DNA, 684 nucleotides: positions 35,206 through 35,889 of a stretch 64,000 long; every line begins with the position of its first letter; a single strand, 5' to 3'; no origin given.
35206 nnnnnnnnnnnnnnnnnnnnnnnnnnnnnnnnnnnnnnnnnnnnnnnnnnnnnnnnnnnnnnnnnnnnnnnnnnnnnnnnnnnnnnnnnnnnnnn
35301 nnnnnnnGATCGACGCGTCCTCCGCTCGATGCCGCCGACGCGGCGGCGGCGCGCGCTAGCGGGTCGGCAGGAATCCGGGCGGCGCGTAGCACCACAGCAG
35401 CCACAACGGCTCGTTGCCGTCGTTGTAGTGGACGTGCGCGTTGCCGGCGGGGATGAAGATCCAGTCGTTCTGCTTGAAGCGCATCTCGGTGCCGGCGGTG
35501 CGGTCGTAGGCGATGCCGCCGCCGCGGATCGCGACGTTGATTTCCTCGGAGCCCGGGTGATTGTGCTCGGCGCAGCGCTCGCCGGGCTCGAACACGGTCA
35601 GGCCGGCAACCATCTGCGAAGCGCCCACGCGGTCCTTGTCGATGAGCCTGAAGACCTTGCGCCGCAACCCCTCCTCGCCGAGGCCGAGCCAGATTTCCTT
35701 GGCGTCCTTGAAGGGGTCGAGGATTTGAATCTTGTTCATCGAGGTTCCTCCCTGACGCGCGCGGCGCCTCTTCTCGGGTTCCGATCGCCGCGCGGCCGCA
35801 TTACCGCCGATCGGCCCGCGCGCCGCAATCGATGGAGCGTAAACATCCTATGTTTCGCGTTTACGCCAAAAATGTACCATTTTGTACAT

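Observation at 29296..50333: Hydroaromatic (quinate/shikimate) utilisation island with duplicated uptake-dehydrogenase modules but no ring-cleavage dioxygenase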

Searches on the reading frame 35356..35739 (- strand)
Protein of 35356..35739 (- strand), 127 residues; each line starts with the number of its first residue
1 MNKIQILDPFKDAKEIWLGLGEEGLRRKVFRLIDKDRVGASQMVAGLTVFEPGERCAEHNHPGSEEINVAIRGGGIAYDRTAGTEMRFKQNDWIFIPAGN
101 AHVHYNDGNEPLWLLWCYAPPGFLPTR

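Call 7: search_protein_families(library=pfam, proteins=[window:35356-35739:-])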
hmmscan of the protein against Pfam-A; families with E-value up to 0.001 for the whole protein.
window:35356-35739:- (127 aa): 2 families
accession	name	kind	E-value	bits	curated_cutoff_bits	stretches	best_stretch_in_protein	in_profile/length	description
PF07883.17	Cupin_2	-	1.7e-11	44.1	27.2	1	47-117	2-69/70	Cupin domain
PF12973.13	Cupin_7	-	0.00012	22.3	27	1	16-104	12-87/105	ChrR Cupin-like domain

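Call 9: search_protein_families(library=ncbifam, proteins=[window:35356-35739:-], max_evalue=0.00001)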
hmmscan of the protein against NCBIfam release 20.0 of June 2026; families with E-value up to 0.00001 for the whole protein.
window:35356-35739:- (127 aa): 0 families

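Call 53: find_homologous_proteins(query=window:35356-35739:-, max_evalue=1e-15)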
Query window:35356-35739:- (127 aa): 96 proteins with E <= 1e-15 among 101 candidates.
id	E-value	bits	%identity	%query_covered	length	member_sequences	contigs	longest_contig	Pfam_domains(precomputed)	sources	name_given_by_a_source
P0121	2.5e-75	269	91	100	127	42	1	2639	PF07883.18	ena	-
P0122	6.5e-74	264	90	100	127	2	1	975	PF07883.18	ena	-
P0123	3.5e-65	236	76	100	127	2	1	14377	PF07883.18,PF00190.29,PF12973.14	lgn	-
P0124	1.9e-62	227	73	100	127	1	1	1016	PF07883.18,PF00190.29,PF12973.14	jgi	jgi:putative monooxygenase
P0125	3.0e-62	227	73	100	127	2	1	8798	PF07883.18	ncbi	-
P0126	5.7e-60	219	73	98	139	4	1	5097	PF07883.18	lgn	-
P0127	7.2e-60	219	71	99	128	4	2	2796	PF07883.18,PF00190.29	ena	-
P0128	5.7e-59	216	70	98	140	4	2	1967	PF07883.18,PF00190.29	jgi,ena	jgi:mannose-6-phosphate isomerase-like protein (cupin superfamily)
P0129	1.2e-58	215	69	100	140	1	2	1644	PF07883.18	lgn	-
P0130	3.4e-58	214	69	100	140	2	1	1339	PF07883.18,PF00190.29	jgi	-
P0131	6.0e-58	213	71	99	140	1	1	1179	PF07883.18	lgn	-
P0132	9.7e-58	212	68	100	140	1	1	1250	PF07883.18,PF00190.29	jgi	jgi:putative monooxygenase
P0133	4.5e-57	210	69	100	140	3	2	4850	PF07883.18,PF00190.29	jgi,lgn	jgi:oxalate decarboxylase/phosphoglucose isomerase-like protein (cupin superfamily)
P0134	6.0e-57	210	69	98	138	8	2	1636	PF07883.18,PF00190.29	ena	-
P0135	1.3e-55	205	67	99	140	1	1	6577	PF07883.18,PF00190.29,PF12973.14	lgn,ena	-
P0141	2.1e-53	198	68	98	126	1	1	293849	PF07883.18,PF00190.29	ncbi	ncbi:MAG: cupin domain-containing protein [Thermodesulfobacteriota bacterium]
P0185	2.6e-39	152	55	98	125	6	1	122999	PF07883.18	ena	-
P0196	2.8e-36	143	48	98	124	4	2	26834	PF07883.18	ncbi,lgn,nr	ncbi:MAG: cupin domain-containing protein [Clostridia bacterium]|nr:cupin domain-containing protein 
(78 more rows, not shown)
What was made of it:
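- Some JGI records name homologs 'gentisate 1,2-dioxygenase' or 'putative monooxygenase' (call 53).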

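Call 54: find_encoding_contigs(protein=P0141, flank=9000, max_places=1)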
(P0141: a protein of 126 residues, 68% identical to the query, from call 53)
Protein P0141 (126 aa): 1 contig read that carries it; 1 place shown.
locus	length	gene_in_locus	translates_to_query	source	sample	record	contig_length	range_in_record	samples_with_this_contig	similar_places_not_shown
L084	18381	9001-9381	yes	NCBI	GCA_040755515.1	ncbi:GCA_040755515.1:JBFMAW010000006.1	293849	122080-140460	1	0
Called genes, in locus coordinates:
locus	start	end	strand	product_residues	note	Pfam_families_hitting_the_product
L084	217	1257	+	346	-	PF03480:DctP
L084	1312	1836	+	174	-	PF04290:DctQ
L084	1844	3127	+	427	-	PF06808:DctM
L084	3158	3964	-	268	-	PF09339:HTH_IclR, PF01614:IclR_C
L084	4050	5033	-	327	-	PF08240:ADH_N, PF16912:Glu_dehyd_C, PF00107:ADH_zinc_N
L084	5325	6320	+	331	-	PF03401:TctC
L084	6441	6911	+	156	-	PF07331:TctB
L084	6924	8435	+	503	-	PF01970:TctA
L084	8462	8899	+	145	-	PF01220:DHquinase_II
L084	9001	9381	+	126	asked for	PF00190:Cupin_1 (weak), PF07883:Cupin_2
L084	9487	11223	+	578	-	PF02776:TPP_enzyme_N, PF00205:TPP_enzyme_M, PF02775:TPP_enzyme_C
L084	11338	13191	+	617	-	PF02730:AFOR_N, PF01314:AFOR_C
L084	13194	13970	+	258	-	PF23441:SDR (weak), PF00106:adh_short, PF08659:KR (weak), PF13561:adh_short_C2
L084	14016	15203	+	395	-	PF07690:MFS_1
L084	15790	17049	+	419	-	PF14537:Cytochrom_c3_2 (faint), PF22113:Mtrc-MtrF_II-IV_dom (faint), PF02335:Cytochrom_C552 (faint), PF14522:Cytochrome_C7 (faint), PF13435:Cytochrome_C554 (faint)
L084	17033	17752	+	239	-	-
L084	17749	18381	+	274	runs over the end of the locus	PF01292:Ni_hydr_CYTB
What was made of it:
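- In a Thermodesulfobacteriota locus a tungsten-type aldehyde:ferredoxin oxidoreductase sits directly after the TPP gene (call 54).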

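Call 55: find_encoding_contigs(protein=P0185, flank=9000, max_places=1)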
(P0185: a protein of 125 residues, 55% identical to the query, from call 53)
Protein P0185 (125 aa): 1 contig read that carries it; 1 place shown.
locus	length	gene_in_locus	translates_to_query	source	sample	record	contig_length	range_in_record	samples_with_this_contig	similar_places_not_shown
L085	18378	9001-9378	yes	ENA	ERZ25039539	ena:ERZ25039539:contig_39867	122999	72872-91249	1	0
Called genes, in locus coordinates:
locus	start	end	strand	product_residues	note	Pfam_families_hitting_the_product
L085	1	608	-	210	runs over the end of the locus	PF13490:zf-HC2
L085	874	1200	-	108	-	PF04542:Sigma70_r2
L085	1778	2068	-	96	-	-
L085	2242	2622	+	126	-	PF02776:TPP_enzyme_N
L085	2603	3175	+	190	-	PF00205:TPP_enzyme_M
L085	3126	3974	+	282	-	PF00205:TPP_enzyme_M (weak), PF02775:TPP_enzyme_C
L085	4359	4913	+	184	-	PF13433:Peripla_BP_5, PF13458:Peripla_BP_6, PF01094:ANF_receptor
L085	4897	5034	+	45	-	-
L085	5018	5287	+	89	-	PF13458:Peripla_BP_6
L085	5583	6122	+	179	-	PF02653:BPD_transp_2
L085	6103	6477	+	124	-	PF02653:BPD_transp_2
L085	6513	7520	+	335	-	PF02653:BPD_transp_2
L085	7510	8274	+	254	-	PF00005:ABC_tran, PF13304:AAA_21 (faint), PF12399:BCA_ABC_TP_C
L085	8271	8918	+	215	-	PF13555:AAA_29 (weak), PF13476:AAA_23 (weak), PF00005:ABC_tran, PF13304:AAA_21 (weak)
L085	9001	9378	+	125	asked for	PF07883:Cupin_2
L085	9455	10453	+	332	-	PF08240:ADH_N, PF16912:Glu_dehyd_C, PF00107:ADH_zinc_N, PF13602:ADH_zinc_N_2 (weak)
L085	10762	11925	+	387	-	PF00083:Sugar_tr (weak), PF12832:MFS_1_like, PF07690:MFS_1, PF00083:Sugar_tr, PF07690:MFS_1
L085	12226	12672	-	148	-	PF01220:DHquinase_II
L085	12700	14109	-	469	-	PF00171:Aldedh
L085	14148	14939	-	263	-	PF00285:Citrate_synt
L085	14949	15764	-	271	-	PF09339:HTH_IclR, PF01614:IclR_C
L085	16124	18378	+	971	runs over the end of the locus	PF00931:NB-ARC (weak), PF01637:ATPase_2 (faint), PF02367:TsaE (faint), PF13191:AAA_16 (weak), PF01202:SKI, PF13238:AAA_18 (weak), PF01761:DHQ_synthase, PF24621:DHQS_C, +6 more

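Call 56: find_encoding_contigs(protein=P0196, flank=9000, max_places=1)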
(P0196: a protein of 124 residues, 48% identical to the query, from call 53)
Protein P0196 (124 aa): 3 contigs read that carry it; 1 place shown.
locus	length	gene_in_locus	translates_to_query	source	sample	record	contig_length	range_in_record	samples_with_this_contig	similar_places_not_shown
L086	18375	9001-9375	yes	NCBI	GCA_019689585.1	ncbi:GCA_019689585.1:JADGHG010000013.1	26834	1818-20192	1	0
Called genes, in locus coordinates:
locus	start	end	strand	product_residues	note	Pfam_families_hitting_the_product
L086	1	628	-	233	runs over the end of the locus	PF00072:Response_reg, PF00486:Trans_reg_C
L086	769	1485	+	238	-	PF09678:Caa3_CtaG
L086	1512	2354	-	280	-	PF00285:Citrate_synt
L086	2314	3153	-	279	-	PF09339:HTH_IclR, PF01614:IclR_C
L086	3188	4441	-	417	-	PF02515:CoA_transf_3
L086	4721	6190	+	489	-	PF00171:Aldedh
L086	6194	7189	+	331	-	PF08240:ADH_N, PF16912:Glu_dehyd_C, PF00107:ADH_zinc_N, PF13602:ADH_zinc_N_2 (faint)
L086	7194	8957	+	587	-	PF02776:TPP_enzyme_N, PF00205:TPP_enzyme_M, PF02775:TPP_enzyme_C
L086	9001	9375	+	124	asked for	PF07883:Cupin_2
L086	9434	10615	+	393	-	PF13433:Peripla_BP_5, PF13458:Peripla_BP_6, PF01094:ANF_receptor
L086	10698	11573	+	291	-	PF02653:BPD_transp_2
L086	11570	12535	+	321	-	PF02653:BPD_transp_2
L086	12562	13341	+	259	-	PF00005:ABC_tran, PF13304:AAA_21 (faint), PF12399:BCA_ABC_TP_C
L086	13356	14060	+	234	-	PF00005:ABC_tran, PF13304:AAA_21 (faint)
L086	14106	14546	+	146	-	PF01220:DHquinase_II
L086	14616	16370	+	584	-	PF00496:SBP_bac_5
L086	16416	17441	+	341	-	PF19300:BPD_transp_1_N, PF00528:BPD_transp_1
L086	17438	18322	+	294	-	PF12911:OppC_N, PF00528:BPD_transp_1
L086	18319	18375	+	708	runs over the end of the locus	PF05378:Hydant_A_N, PF01968:Hydantoinase_A, PF19278:Hydant_A_C (weak)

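Call 60: search_solved_structures(query=A2, max_evalue=0.01)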
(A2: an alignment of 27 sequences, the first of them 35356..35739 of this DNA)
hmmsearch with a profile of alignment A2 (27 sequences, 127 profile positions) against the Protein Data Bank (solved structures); distinct sequences matched with E-value up to 0.01: 76 (the best 60 are shown).
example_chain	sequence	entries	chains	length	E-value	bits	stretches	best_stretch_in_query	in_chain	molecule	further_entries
3bu7_A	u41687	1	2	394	1.4e-13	53.9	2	40-113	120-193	Gentisate 1,2-dioxygenase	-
2d40_A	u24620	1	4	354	2e-11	46.9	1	41-114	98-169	putative gentisate 1,2-dioxygenase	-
6l9i_A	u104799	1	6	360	1.3e-10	44.3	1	39-118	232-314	Oxalate decarboxylase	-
2uy8_A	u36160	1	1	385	1.1e-09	41.2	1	33-118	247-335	OXALATE DECARBOXYLASE OXDC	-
2vqa_A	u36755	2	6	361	1.5e-09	40.8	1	38-118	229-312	SLL1358 PROTEIN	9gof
4met_A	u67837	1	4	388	1.6e-09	40.8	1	33-118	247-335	Oxalate decarboxylase OxdC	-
6ufi_A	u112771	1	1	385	1.7e-09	40.7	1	33-118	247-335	Cupin domain-containing protein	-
6tzp_A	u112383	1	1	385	3e-09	39.9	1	33-118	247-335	Oxalate decarboxylase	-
3s0m_A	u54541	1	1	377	3.1e-09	39.8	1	33-118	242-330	Oxalate decarboxylase oxdC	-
5hi0_A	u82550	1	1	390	3.1e-09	39.8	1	33-118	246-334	Oxalate decarboxylase OxdC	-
5vg3_A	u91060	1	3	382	3.2e-09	39.8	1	33-118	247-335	Oxalate decarboxylase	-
2uyb_A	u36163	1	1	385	3.2e-09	39.8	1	33-118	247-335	OXALATE DECARBOXYLASE OXDC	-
1j58_A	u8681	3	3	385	3.2e-09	39.8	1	33-118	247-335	YVRK PROTEIN | OXALATE DECARBOXYLASE OXDC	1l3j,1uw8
2uya_A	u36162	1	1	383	3.3e-09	39.7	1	33-118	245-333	OXALATE DECARBOXYLASE OXDC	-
2uy9_A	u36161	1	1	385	3.3e-09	39.7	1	33-118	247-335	OXALATE DECARBOXYLASE OXDC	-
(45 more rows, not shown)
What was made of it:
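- The best profile match of the cupin in the PDB is the gentisate 1,2-dioxygenase cupin domain (53.9 bits, call 60).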

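Call 66: predict_structure(alignment_id=A2)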
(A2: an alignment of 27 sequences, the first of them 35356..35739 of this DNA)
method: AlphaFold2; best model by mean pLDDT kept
length: 127 residues; sequences in the alignment: 27
mean_pLDDT: 94.3   pTM: 0.86
mean pLDDT of the five models: 94.3, 93.5, 93.4, 91.9, 91.3
residues with pLDDT >= 90: 112; 70-90: 10; 50-70: 4; < 50: 1
segments of 3 or more residues with pLDDT < 50: none
pLDDT, mean of each block of 10 residues (from residue 1): 88 94 94 95 97 96 95 98 98 97 97 98 72
secondary structure, 60 per line:
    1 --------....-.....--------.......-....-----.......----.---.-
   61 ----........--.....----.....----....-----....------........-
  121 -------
elements in order: H9-12 E14-18 E27-33 H35-38 E44-50 E65-72 E75-79 E84-88 E93-96 E102-105 E112-119

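Call 70: fold_search(model_id=the predicted structure, library=pdb)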
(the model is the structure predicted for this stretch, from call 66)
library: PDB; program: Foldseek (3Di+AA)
matches with E <= 10: 1822; with E <= 0.001: 629
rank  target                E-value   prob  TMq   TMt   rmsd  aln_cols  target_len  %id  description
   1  8awn                  8.4e-09  1.00  0.72  0.82   2.7       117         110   22  Crystal structure of a manganese-containing cupin (tm1459) from Thermotoga maritima, variant C106Q (released 2023-03-08)
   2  1o4t_A                9.9e-09  1.00  0.76  0.84   2.3       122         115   19  Crystal structure of a predicted oxalate decarboxylase (tm1287) from thermotoga maritima at 1.95 A resolution (released 2003-07-15)
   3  1lr5_B                1.9e-08  1.00  0.79  0.64   3.3       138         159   22  Crystal structure of auxin binding protein (released 2002-06-19)
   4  1lr5_A                4.5e-08  1.00  0.78  0.63   3.5       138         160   22  Crystal structure of auxin binding protein (released 2002-06-19)
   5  1v70                  4.7e-08  1.00  0.71  0.84   2.8       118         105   21  Crystal Structure of probable antibiotics synthesis protein from Thermus thermophilus HB8 (released 2004-12-14)
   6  9jew_B                5.5e-08  1.00  0.72  0.80   2.7       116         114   22  Crystal structure of a cupin protein (tm1459, C106V mutant) in iron (Fe) substituted form (released 2025-05-07)
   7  8hjx_B                5.8e-08  1.00  0.76  0.84   2.2       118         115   19  Crystal structure of a cupin protein (tm1459, H52A/H58E mutant) in copper (Cu) substituted form (released 2023-06-14)
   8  8hjx_A                5.8e-08  1.00  0.73  0.78   2.8       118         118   20  Crystal structure of a cupin protein (tm1459, H52A/H58E mutant) in copper (Cu) substituted form (released 2023-06-14)
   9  3l2h_C                5.8e-08  1.00  0.72  0.59   3.2       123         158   22  Crystal structure of Putative sugar phosphate isomerase (AFE_0303) from Acidithiobacillus ferrooxidans ATCC 23270 at 1 (released 2009-12-29)
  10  7x85_A                6.9e-08  1.00  0.70  0.70   2.0       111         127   19  Crystal structure of chicken CENP-C Cupin domain (released 2023-03-15)
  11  8hjy_B                6.9e-08  1.00  0.73  0.80   2.6       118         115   20  Crystal structure of a cupin protein (tm1459, H52A/H58E/F104W mutant) in copper (Cu) substituted form (released 2023-06-14)
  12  8hjy_A                7.2e-08  1.00  0.74  0.79   2.6       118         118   20  Crystal structure of a cupin protein (tm1459, H52A/H58E/F104W mutant) in copper (Cu) substituted form (released 2023-06-14)
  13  8zyh_B                7.6e-08  1.00  0.76  0.83   2.3       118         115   18  Crystal structure of a cupin protein (tm1459, I49C-4py/H52A/H54A/C106D mutant) in copper (Cu) substituted form (released 2024-09-04)
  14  5tfz_A                7.6e-08  1.00  0.78  0.78   2.6       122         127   26  Crystal structure of the dimethylsulfoniopropionate (DMSP) lyase DddK complexed with nickel and diacrylate (released 2017-06-14)
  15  6l2e_A                8.1e-08  1.00  0.74  0.79   2.7       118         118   19  Crystal structure of a cupin protein (tm1459, H52A mutant) in copper (Cu) substituted form (released 2020-04-01)
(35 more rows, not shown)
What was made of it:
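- The best sequence match is a gentisate dioxygenase domain at 54 bits (calls 60, 70).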
